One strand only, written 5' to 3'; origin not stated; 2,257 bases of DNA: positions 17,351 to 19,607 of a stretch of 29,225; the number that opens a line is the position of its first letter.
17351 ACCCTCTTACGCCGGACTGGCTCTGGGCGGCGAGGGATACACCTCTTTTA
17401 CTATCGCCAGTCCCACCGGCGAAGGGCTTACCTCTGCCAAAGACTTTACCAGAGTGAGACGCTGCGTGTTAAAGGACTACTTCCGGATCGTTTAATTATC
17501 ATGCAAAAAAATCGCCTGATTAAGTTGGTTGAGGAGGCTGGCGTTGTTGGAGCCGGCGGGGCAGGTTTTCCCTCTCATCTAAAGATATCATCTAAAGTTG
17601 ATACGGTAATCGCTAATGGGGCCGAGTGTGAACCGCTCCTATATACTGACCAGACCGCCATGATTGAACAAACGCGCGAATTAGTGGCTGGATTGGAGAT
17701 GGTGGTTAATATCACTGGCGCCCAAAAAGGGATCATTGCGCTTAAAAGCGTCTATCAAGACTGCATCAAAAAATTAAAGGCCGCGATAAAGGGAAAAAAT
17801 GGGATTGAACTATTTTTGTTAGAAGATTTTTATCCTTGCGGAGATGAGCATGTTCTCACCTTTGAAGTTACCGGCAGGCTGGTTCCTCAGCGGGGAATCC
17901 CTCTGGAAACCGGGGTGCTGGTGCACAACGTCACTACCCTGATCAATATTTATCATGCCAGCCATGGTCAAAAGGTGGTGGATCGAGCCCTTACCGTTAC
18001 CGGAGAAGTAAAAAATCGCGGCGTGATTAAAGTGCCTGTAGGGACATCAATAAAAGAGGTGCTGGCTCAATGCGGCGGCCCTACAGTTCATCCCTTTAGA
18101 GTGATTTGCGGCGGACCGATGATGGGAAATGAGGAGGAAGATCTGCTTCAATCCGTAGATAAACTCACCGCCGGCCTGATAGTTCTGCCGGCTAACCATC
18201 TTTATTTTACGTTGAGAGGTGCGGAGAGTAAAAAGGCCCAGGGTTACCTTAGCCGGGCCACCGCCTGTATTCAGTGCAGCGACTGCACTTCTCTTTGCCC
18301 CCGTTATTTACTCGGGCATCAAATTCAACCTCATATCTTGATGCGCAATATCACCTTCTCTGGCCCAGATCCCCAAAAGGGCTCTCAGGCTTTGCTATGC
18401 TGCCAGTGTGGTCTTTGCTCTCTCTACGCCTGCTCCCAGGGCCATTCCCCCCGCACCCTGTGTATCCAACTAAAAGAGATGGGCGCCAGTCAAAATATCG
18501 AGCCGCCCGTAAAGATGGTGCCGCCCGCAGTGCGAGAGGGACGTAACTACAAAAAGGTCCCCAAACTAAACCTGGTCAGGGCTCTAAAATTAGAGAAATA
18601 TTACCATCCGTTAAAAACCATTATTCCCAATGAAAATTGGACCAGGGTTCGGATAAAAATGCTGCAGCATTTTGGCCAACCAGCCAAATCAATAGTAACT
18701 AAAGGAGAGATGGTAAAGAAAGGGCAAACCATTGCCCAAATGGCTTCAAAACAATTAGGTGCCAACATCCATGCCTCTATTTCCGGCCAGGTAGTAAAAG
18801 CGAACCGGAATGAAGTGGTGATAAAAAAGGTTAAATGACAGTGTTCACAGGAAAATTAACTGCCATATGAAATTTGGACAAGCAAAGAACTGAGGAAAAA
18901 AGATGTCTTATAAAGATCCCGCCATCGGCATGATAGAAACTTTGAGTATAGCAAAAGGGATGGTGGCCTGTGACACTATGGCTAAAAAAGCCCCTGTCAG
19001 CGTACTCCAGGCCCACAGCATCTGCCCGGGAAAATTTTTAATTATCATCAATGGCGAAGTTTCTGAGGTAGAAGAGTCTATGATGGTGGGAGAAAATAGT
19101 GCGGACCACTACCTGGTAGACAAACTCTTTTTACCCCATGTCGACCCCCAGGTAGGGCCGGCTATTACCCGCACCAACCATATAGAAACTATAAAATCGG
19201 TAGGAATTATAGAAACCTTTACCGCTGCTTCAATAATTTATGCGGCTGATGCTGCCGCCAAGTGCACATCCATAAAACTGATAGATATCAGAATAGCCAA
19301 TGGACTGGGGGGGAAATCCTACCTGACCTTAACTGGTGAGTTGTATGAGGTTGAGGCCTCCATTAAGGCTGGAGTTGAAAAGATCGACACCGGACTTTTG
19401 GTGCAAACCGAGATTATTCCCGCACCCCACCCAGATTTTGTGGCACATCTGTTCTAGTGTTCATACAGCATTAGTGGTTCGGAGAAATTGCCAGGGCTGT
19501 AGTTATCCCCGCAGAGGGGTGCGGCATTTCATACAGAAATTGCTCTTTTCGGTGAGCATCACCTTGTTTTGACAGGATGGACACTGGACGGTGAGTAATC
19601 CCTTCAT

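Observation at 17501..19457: Paired Fe-S electron relay: a PduS-like flavoprotein next to a PduT-like BMC-T with the pore cysteine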

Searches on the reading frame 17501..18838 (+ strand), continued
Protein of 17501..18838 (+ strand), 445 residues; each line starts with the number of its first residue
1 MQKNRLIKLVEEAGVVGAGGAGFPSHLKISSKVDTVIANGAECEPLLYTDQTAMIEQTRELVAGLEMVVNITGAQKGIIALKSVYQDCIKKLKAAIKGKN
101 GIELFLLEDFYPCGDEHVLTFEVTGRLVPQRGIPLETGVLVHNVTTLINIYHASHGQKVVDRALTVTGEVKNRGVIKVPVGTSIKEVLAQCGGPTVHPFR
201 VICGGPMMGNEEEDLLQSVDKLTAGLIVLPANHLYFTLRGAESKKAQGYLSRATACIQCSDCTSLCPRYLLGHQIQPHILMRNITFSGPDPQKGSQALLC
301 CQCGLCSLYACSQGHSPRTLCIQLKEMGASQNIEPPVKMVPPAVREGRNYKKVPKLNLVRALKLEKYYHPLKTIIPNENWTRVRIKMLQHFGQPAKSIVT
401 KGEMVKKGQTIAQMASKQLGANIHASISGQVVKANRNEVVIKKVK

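Call 34: find_encoding_contigs(protein=P0001, flank=8000, max_places=1)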
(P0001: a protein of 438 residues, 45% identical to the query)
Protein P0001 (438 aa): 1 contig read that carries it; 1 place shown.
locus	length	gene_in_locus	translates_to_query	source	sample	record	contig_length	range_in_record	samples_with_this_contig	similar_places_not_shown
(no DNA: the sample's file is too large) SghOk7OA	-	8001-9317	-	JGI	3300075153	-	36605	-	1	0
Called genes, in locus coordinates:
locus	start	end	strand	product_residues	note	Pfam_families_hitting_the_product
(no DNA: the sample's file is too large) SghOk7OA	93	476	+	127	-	-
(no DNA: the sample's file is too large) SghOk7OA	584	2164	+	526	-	PF07969:Amidohydro_3, PF01979:Amidohydro_1 (weak)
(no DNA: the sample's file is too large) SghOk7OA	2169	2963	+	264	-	PF13354:Beta-lactamase2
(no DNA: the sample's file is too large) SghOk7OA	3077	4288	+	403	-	PF00514:Arm (faint), PF02985:HEAT (faint), PF11838:ERAP1_C (faint), PF13513:HEAT_EZ (faint), PF03130:HEAT_PBS (faint), PF13646:HEAT_2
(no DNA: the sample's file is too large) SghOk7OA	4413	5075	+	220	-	PF06130:PTAC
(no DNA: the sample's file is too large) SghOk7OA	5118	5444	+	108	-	PF00936:BMC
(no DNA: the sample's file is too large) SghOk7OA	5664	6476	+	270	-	-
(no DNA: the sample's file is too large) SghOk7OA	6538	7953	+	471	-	PF00171:Aldedh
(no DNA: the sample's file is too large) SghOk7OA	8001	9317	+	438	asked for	PF01512:Complex1_51K, PF10531:SLBB, PF13534:Fer4_17, PF13375:RnfC_N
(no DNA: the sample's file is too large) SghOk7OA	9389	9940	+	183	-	PF00936:BMC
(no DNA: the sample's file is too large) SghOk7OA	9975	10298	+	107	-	PF00936:BMC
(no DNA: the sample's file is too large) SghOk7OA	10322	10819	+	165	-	PF02502:LacAB_rpiB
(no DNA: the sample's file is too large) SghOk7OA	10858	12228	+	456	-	PF01791:DeoC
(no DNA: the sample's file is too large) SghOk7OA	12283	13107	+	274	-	PF11967:RecO_N, PF02565:RecO_C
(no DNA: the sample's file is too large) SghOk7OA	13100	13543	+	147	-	PF03652:RuvX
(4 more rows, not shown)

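Call 61: predict_structure(alignment_id=A3)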
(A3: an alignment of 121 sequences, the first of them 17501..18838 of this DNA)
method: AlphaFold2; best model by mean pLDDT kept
length: 445 residues; sequences in the alignment: 121
mean_pLDDT: 93.7   pTM: 0.93
mean pLDDT of the five models: 93.7, 92.9, 92.3, 92.3, 92.3
residues with pLDDT >= 90: 376; 70-90: 50; 50-70: 15; < 50: 4
segments of 3 or more residues with pLDDT < 50: 245-247
pLDDT, mean of each block of 10 residues (from residue 1): 94 91 93 98 95 98 98 98 98 98 98 97 97 96 98 98 98 98 98 98 96 97 97 89 52 77 97 95 75 87 95 90 90 85 97 97 97 93 97 96 98 93 98 98 93
secondary structure, 60 per line:
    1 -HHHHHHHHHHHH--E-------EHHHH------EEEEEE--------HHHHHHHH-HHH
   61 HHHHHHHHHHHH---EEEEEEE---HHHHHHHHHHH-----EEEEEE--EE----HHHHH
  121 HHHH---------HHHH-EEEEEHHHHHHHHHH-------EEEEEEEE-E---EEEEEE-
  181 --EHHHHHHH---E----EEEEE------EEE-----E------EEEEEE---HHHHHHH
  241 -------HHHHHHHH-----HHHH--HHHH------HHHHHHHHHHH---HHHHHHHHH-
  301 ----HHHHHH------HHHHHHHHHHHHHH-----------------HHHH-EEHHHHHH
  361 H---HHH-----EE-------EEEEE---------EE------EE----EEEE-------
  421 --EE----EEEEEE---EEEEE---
elements in order: H2-13 H25-28 E35-40 H49-56 H58-72 E76-82 H86-96 E102-107 H116-124 H134-137 E139-143 H144-153 E161-168 E174-179 H184-190 E199-203 E210-212 E225-230 H234-240 H248-255 H261-264 H267-270 H277-287 H291-299 H305-310 H317-330 H348-351 H355-361 E382-386 E410-413 E429-434 E438-442

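Call 63: fold_search(model_id=the predicted structure, library=pdb)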
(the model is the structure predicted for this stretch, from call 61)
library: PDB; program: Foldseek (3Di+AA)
matches with E <= 10: 1146; with E <= 0.001: 125
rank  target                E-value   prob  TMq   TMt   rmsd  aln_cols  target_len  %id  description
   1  9eri_C                2.1e-25  1.00  0.66  0.66   2.5       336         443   33  Cryo-EM structure of sodium pumping Rnf complex from Acetobacterium woodii bound to NADH (released 2025-03-05)
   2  8rbm_C                2.5e-23  1.00  0.65  0.65   2.6       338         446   29  Cryo-EM structure of the NADH:ferredoxin oxidoreductase RNF from Azotobacter vinelandii, ferricyanide oxidized (released 2024-06-26)
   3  8rbq_C                2.8e-23  1.00  0.65  0.61   2.8       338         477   29  Cryo-EM structure of the NADH:ferredoxin oxidoreductase RNF from Azotobacter vinelandii, dithionite reduced (released 2024-06-26)
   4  8ahx_C                1.7e-22  1.00  0.65  0.61   2.8       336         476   28  Cryo-EM structure of the nitrogen-fixation associated NADH:ferredoxin oxidoreductase RNF from Azotobacter vinelandii (released 2023-11-01)
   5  7zc6_C                6.2e-22  1.00  0.63  0.64   3.7       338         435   30  Na+ - translocating ferredoxin: NAD+ reductase (Rnf) of C. tetanomorphum (released 2022-09-28)
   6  9ktl_C                6.7e-16  1.00  0.51  0.46   6.8       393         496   18  Cryo-EM structure of reduced form of formate dehydrogenase from Rhodobacter aestuarii (RaFDH) with NADH (released 2025-06-18)
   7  7t2r_B                1.1e-15  1.00  0.51  0.53   7.9       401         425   20  Structure of electron bifurcating Ni-Fe hydrogenase complex HydABCSL in FMN-free apo state (released 2022-03-16)
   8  7p92_B                1.4e-15  1.00  0.49  0.37   8.7       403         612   20  TmHydABC- T. maritima bifurcating hydrogenase with bridge domain up (released 2022-09-14)
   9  9n5u_B                1.4e-15  1.00  0.51  0.39   7.8       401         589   20  Structure of the Thermococcus sibiricus NfnABC complex (released 2025-05-07)
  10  9n5v_B                1.4e-15  1.00  0.49  0.38  16.1       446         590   20  Structure of the NAD(H)-bound Thermococcus sibiricus NfnABC complex (released 2025-05-07)
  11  9bp5_B                1.4e-15  1.00  0.48  0.38  17.5       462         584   17  Structure of electron bifurcating Nfn-ABC holoenzyme from Caldicellulosiruptor saccharolyticus (released 2025-03-05)
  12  6hla_D                2.8e-15  1.00  0.48  0.51   9.1       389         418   20  wild-type NuoEF from Aquifex aeolicus - reduced form bound to NADH (released 2019-06-26)
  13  9bov_B                4.0e-15  1.00  0.50  0.43   8.5       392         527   20  Structure of electron bifurcating Nfn-ABC complexed with NAD from Caldicellulosiruptor saccharolyticus (released 2025-03-05)
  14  6vw8_B                4.8e-15  1.00  0.48  0.42   8.8       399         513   18  Formate Dehydrogenase FdsABG subcomplex FdsBG from C. necator (released 2020-04-08)
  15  7nz1_F                5.1e-15  1.00  0.47  0.47   9.4       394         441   20  Respiratory complex I from Escherichia coli - focused refinement of cytoplasmic arm (released 2021-08-18)
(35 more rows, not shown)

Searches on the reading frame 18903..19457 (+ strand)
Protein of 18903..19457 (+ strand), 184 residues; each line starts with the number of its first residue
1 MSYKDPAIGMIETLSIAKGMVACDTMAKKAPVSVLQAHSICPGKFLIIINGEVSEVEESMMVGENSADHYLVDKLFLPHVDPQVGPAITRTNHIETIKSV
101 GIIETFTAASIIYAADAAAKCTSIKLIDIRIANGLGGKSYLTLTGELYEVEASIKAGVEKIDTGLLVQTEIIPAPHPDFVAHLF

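Call 4: search_protein_families(library=pfam, proteins=[window:18903-19457:+])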
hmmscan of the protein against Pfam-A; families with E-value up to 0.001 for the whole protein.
window:18903-19457:+ (184 aa): 1 family
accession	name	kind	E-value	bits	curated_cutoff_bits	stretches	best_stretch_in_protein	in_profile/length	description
PF00936.24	BMC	-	1.2e-40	137.8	24.5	2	7-79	1-74/75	BMC domain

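Call 5: search_solved_structures(query=window:18903-19457:+, show_alignments=3)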
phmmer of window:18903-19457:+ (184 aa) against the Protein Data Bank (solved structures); distinct sequences matched with E-value up to 0.001: 45.
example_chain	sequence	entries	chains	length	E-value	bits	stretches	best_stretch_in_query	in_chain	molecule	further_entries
3nwg_A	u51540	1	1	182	1e-44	155.9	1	7-178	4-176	Microcompartments protein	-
3pac_A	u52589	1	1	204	7.5e-39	136.8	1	3-178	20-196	Shell protein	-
4nwn_A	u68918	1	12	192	8.8e-36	126.8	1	6-177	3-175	Uncharacterized protein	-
3n79_A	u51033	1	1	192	1.1e-35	126.5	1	6-177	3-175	PduT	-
3vcd_A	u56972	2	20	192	7.6e-34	120.5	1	6-177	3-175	Propanediol utilization polyhedral body protein PduT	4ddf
8t6n_A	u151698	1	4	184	2.1e-33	119.1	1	6-177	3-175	T33-27.1 : B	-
6fdb_A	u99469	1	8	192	1.4e-31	113.1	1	6-177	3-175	Propanediol utilization protein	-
5dii_A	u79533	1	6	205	1.3e-27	100.2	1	6-166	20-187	Microcompartments protein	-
5dih_A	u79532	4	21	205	3.4e-26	95.6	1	6-166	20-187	Microcompartments protein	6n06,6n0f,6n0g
8ui2_A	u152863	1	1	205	6e-21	78.5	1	6-183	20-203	T33-ml28-redesigned-tandem-BMC-T-fold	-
8un1_B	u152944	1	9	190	4.7e-20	75.6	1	5-177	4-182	T33-ml23-redesigned-tandem-BMC-T-fold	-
8uf0_B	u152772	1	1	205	5.7e-20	75.3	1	5-177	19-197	T33-ml23-redesigned-tandem-BMC-T-fold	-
8ukm_A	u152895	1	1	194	8.4e-20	74.8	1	5-181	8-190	T33-ml30-redesigned-tandem-BMC-T-fold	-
6ner_A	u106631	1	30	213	2.1e-08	37.7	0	94-179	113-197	BMC-H tandem fusion protein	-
4ox7_A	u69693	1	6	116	2.5e-07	34.1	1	7-79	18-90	Carbon dioxide-concentrating mechanism protein CcmK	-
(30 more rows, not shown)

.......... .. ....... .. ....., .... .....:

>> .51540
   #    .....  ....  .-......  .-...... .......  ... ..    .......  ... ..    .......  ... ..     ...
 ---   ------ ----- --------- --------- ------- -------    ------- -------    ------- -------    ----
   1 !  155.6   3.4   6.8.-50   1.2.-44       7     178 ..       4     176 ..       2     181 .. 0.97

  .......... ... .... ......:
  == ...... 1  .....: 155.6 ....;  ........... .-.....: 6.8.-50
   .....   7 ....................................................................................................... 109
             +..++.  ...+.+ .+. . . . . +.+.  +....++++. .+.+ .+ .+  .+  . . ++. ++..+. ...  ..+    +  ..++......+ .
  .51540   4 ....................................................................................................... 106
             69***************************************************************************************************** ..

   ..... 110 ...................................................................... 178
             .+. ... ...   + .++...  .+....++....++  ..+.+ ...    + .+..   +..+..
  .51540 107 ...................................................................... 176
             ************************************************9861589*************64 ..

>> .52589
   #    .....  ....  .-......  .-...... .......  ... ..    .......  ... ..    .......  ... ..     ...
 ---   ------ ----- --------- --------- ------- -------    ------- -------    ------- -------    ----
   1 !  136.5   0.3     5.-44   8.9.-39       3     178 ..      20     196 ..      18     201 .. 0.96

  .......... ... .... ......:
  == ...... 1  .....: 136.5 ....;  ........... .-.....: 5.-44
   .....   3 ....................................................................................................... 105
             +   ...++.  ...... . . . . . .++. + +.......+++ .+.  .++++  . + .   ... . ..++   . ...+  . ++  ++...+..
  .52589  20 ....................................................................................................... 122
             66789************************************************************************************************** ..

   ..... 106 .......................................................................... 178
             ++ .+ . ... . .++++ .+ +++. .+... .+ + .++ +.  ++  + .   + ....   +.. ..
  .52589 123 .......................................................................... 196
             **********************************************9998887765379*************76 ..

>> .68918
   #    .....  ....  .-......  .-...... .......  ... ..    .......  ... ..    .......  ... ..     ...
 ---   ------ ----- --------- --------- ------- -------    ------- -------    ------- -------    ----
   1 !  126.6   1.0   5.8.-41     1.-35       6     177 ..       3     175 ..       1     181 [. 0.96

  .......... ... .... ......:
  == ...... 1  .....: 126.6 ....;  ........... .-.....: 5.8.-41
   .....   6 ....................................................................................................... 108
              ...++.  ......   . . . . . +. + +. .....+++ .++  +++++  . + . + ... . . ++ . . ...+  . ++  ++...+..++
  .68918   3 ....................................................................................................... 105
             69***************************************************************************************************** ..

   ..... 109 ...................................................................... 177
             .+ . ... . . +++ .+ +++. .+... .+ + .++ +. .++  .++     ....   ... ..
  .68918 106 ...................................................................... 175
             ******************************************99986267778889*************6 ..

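Call 7: search_protein_families(library=ncbifam, proteins=[window:18903-19457:+], max_evalue=0.01)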
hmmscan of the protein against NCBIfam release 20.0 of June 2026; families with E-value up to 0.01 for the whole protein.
window:18903-19457:+ (184 aa): 7 families
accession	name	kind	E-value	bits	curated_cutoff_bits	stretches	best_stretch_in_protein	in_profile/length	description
TIGR02526.1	eut_PduT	equivalog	2.5e-34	118.5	250.3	1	7-177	4-176/182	ethanolamine utilization microcompartment shell protein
NF053791.1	BMC_CsoS1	equivalog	4.4e-13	49.3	166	2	99-178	8-87/93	alpha-carboxysome major shell protein CsoS1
NF012018.0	PRK15474.1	equivalog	3.4e-11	43.4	133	2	98-179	2-82/97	ethanolamine utilization microcompartment protein EutM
NF053792.1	beta_CO2some_O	equivalog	3.5e-10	39.7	270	2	4-68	110-174/205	beta-carboxysome assembly protein CcmO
NF012010.0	PRK15466.1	equivalog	2.4e-06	27.7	218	0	7-65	4-62/166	ethanolamine utilization microcompartment protein EutK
TIGR04501.1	microcomp_PduB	equivalog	0.00021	20.9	310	0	86-138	21-78/225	microcompartment protein PduB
NF011944.0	PRK15415.1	equivalog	0.0008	18.8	173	1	83-133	62-114/269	propanediol utilization microcompartment protein PduB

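Call 32: list_cluster_members(proteins=[P0121, window:18903-19457:+, window:17501-18838:+, window:15703-16005:+, window:6660-8807:-])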
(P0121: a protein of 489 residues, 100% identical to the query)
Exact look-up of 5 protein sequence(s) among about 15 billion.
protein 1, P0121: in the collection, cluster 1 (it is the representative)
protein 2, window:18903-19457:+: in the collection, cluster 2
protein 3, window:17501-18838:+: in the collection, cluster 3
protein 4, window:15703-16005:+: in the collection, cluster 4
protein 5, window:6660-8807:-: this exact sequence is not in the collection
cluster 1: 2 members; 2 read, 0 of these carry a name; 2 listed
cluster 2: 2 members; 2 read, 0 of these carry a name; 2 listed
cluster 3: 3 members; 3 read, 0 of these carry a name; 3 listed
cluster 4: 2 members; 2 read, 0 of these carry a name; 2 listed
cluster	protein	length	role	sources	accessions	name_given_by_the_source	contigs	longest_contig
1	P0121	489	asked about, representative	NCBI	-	-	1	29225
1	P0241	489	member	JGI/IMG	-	-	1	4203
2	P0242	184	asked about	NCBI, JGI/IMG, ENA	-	-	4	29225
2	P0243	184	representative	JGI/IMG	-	-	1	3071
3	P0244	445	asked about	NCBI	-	-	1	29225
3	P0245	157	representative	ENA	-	-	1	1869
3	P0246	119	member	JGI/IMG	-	-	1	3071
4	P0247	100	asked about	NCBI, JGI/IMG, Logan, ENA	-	-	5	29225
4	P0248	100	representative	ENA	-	-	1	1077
